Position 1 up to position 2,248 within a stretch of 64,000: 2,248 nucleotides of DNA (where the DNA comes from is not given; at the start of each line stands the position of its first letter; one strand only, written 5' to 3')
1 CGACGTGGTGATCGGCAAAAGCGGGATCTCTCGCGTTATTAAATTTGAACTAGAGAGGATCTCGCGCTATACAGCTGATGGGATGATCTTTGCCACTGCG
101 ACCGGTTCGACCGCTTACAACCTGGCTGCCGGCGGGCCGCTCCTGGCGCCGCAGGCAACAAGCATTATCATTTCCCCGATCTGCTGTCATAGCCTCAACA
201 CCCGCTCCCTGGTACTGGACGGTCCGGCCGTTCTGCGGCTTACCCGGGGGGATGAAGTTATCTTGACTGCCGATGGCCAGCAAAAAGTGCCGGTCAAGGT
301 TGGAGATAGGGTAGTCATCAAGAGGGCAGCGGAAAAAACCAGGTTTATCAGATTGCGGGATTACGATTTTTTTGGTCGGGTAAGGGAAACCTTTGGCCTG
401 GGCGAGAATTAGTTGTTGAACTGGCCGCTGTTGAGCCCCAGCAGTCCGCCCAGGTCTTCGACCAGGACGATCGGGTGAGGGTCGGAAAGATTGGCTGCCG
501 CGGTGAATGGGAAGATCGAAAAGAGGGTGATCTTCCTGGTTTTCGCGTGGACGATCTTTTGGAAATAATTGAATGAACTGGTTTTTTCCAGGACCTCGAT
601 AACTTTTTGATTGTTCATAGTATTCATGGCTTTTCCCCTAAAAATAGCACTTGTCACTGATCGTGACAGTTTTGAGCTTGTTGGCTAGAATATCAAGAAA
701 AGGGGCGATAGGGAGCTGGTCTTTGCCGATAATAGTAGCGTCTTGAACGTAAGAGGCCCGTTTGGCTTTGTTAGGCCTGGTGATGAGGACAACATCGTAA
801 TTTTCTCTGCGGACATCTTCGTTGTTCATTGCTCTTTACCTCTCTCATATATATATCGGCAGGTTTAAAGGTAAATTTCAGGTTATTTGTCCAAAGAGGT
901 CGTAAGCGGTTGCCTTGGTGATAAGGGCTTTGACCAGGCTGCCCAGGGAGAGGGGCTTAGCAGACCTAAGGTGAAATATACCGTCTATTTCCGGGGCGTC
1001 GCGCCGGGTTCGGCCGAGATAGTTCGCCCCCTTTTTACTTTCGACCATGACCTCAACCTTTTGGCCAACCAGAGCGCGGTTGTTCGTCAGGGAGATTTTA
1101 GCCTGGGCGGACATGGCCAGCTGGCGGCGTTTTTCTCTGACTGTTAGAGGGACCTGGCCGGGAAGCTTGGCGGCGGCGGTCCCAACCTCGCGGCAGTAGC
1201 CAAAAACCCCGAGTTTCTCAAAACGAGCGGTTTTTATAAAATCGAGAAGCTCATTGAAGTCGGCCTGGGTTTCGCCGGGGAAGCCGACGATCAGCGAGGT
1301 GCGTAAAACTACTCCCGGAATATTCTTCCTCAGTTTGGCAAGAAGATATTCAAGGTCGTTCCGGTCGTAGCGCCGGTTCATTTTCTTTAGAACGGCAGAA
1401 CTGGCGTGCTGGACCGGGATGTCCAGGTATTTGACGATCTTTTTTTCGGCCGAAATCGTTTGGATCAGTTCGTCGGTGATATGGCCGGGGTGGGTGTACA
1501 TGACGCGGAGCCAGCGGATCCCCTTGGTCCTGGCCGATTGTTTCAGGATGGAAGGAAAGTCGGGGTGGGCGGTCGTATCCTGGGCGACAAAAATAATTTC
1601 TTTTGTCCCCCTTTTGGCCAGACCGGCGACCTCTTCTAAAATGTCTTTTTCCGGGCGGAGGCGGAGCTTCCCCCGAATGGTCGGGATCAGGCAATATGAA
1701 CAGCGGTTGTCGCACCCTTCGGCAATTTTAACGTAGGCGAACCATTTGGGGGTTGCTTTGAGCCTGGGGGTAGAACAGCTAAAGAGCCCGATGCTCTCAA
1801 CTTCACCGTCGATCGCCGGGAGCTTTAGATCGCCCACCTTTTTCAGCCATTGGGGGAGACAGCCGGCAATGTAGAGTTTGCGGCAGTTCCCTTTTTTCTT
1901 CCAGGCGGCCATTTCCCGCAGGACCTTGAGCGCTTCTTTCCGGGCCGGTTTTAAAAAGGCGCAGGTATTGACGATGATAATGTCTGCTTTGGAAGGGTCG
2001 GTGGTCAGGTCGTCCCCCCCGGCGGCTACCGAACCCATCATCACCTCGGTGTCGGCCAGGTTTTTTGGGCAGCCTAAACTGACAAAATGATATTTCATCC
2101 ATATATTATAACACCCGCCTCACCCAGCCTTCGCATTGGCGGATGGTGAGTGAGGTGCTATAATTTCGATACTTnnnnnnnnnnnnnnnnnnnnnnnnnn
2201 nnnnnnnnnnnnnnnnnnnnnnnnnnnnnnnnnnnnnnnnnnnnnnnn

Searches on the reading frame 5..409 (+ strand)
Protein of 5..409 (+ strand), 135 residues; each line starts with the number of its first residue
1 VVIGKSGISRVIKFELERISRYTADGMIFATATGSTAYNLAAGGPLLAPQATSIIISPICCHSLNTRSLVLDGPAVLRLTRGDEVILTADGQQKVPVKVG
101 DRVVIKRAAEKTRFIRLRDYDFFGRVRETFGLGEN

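Call 38: search_protein_families(library=ncbifam, proteins=[window:5-409:+], max_evalue=0.001)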
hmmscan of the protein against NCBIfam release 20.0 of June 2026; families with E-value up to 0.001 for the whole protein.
window:5-409:+ (135 aa): 17 families
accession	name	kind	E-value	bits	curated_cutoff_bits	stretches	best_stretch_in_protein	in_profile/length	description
NF002306.0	PRK01231.1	equivalog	7.3e-29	100.8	316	1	8-132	159-291/299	NAD(+) kinase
NF002732.0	PRK02649.1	equivalog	2e-26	93.2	348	1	22-133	179-292/305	NAD(+) kinase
NF002521.0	PRK01911.1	equivalog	2.8e-25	89.3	309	1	18-133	170-287/292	NAD kinase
NF002561.0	PRK02155.1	equivalog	4.1e-25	88.7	371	1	4-129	153-284/297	NAD kinase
NF002893.0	PRK03378.1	equivalog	4.4e-25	88.6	386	1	9-133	157-288/292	NAD(+) kinase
NF002892.0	PRK03372.1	equivalog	2.2e-24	86.3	299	1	11-132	169-294/312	NAD kinase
NF002731.0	PRK02645.1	equivalog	6.4e-24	84.9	312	1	13-126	168-286/305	NAD(+) kinase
NF002255.0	PRK01185.1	subfamily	1.9e-23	82.9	304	1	8-128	138-263/271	NAD(+) kinase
NF010679.0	PRK14077.1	equivalog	1.4e-22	80.4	343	1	18-131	171-284/287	NAD(+) kinase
NF002579.0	PRK02231.1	equivalog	1.5e-22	80.3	459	1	2-130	158-294/301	NAD(+) kinase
NF003391.0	PRK04539.1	equivalog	2.9e-22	79.1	470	1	2-134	155-293/296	inorganic polyphosphate/ATP-NAD kinase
NF010678.0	PRK14076.1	equivalog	5.8e-22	78.3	493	1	18-130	456-567/570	bifunctional NADP phosphatase/NAD kinase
NF002984.0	PRK03708.1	equivalog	4.1e-21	75.6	326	1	22-127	163-270/277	NAD(+) kinase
NF010677.0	PRK14075.1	equivalog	1.2e-20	74.2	260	1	21-134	144-254/257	NAD(+) kinase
NF003424.0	PRK04885.1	equivalog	5.8e-12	45.4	220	1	16-130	140-260/265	NAD kinase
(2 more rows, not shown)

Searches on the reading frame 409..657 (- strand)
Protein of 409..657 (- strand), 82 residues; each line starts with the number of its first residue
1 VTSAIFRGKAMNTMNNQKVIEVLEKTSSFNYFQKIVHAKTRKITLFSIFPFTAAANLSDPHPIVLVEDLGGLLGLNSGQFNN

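Call 38: search_protein_families(library=ncbifam, proteins=[window:409-657:-], max_evalue=0.001)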
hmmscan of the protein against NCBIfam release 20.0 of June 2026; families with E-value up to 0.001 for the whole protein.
window:409-657:- (82 aa): 0 families

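Call 47: search_protein_families(library=pfam, proteins=[window:409-657:-], max_evalue=1)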
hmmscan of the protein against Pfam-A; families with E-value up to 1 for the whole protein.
window:409-657:- (82 aa): 1 family
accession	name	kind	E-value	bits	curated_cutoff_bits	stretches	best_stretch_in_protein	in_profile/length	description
PF14666.11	RICTOR_M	-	0.075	13.2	27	1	16-49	33-66/104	Rapamycin-insensitive companion of mTOR, middle domain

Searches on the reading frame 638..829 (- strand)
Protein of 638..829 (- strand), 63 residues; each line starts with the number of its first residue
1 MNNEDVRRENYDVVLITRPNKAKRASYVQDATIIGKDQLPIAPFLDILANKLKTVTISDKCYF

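Call 38: search_protein_families(library=ncbifam, proteins=[window:638-829:-], max_evalue=0.001)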
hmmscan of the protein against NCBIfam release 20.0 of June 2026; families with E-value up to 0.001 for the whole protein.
window:638-829:- (63 aa): 0 families

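Call 47: search_protein_families(library=pfam, proteins=[window:638-829:-], max_evalue=1)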
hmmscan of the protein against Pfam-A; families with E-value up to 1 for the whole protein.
window:638-829:- (63 aa): 1 family
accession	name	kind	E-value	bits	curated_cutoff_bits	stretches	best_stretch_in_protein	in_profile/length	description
PF17600.7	DUF5496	-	0.063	13.8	27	1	11-63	9-63/87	Family of unknown function (DUF5496)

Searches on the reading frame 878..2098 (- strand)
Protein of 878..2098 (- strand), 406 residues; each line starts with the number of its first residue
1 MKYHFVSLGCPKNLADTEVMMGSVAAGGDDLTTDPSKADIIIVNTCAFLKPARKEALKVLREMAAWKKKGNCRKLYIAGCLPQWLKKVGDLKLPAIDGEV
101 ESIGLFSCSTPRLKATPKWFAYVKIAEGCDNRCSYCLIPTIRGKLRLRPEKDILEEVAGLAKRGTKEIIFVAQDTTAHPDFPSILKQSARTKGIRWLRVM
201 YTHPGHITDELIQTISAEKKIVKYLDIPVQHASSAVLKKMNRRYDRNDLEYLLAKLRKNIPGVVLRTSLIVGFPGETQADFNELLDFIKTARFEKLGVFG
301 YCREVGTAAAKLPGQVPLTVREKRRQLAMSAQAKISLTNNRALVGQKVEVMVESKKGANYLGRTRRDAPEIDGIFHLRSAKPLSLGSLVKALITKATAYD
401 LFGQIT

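Call 3: search_protein_families(library=pfam, proteins=[window:878-2098:-], max_evalue=0.01)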
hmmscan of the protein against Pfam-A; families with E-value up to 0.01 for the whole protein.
window:878-2098:- (406 aa): 4 families
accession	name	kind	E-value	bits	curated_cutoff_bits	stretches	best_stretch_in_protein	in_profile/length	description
PF04055.27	Radical_SAM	-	2e-28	100.1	29.5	1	124-288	2-166/166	Radical SAM superfamily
PF00919.26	UPF0004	-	6.1e-20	71.5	27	1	2-86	1-83/98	Uncharacterized protein family UPF0004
PF18693.7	TRAM_2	-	8.7e-16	58.3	27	1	344-405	1-62/63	TRAM domain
PF01938.26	TRAM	-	0.0034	17.6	21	1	342-405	2-60/61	TRAM domain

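Call 38: search_protein_families(library=ncbifam, proteins=[window:878-2098:-], max_evalue=0.001)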
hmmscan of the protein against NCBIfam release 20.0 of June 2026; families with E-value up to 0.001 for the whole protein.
window:878-2098:- (406 aa): 20 families
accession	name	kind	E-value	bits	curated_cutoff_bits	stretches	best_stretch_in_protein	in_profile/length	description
TIGR01125.1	TIGR01125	equivalog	6.6e-117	391.2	356.95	2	109-403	126-432/432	30S ribosomal protein S12 methylthiotransferase RimO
TIGR00089.1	TIGR00089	subfamily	5e-105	351.8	251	2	110-403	130-429/429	MiaB/RimO family radical SAM methylthiotransferase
TIGR01574.1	miaB-methiolase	equivalog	1.4e-72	245.1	355.3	2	112-403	137-434/437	tRNA (N6-isopentenyl adenosine(37)-C2)-methylthiotransferase MiaB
TIGR01579.1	MiaB-like-C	equivalog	1.9e-64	218.5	357.05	2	121-362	141-390/416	tRNA (N(6)-L-threonylcarbamoyladenosine(37)-C(2))-methylthiotransferase MtaB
TIGR01578.1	MiaB-like-B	hypoth_equivalog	9.3e-60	202.6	314.7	1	2-360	1-380/421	tRNA (N(6)-L-threonylcarbamoyladenosine(37)-C(2))-methylthiotransferase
NF010916.0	PRK14336.1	equivalog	2.8e-54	184.5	606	1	2-405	3-412/418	tRNA (N6-isopentenyl adenosine(37)-C2)-methylthiotransferase MiaB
TIGR04479.1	bcpD_PhpK_rSAM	subfamily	1.1e-17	63.6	600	1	118-292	239-410/504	PhpK family radical SAM P-methyltransferase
TIGR04014.1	B12_SAM_MJ_0865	equivalog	7e-14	51.4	360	1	121-294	161-339/434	methyl-coenzyme M reductase glutamine C-methyltransferase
TIGR04013.1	B12_SAM_MJ_1487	hypoth_equivalog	2.8e-13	49.5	251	2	204-290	249-332/382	TIGR04013 family B12-binding domain/radical SAM domain-containing protein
TIGR04072.2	rSAM_ladder_B12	equivalog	3.2e-10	39.2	360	1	123-290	183-348/443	lipid biosynthesis B12-binding/radical SAM protein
NF040546.1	rSAM_CUAEP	equivalog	3.5e-08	32.6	500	1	121-291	172-341/468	CUAEP/CCAEP-tail radical SAM (seleno)protein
NF045585.1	rSAM_slr0320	equivalog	3e-06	26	775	1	120-245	235-363/511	photosystem II high light acclimation radical SAM protein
TIGR03471.1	HpnJ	equivalog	5.2e-06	25.6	577.6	1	126-293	203-367/472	hopanoid biosynthesis associated radical SAM protein HpnJ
NF006066.0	PRK08207.2-5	equivalog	2.6e-05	23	1117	1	222-301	306-384/518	coproporphyrinogen III oxidase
TIGR04295.1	B12_rSAM_oligo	hypoth_equivalog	2.8e-05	23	400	1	94-172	173-252/422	TIGR04295 family B12-binding domain-containing radical SAM protein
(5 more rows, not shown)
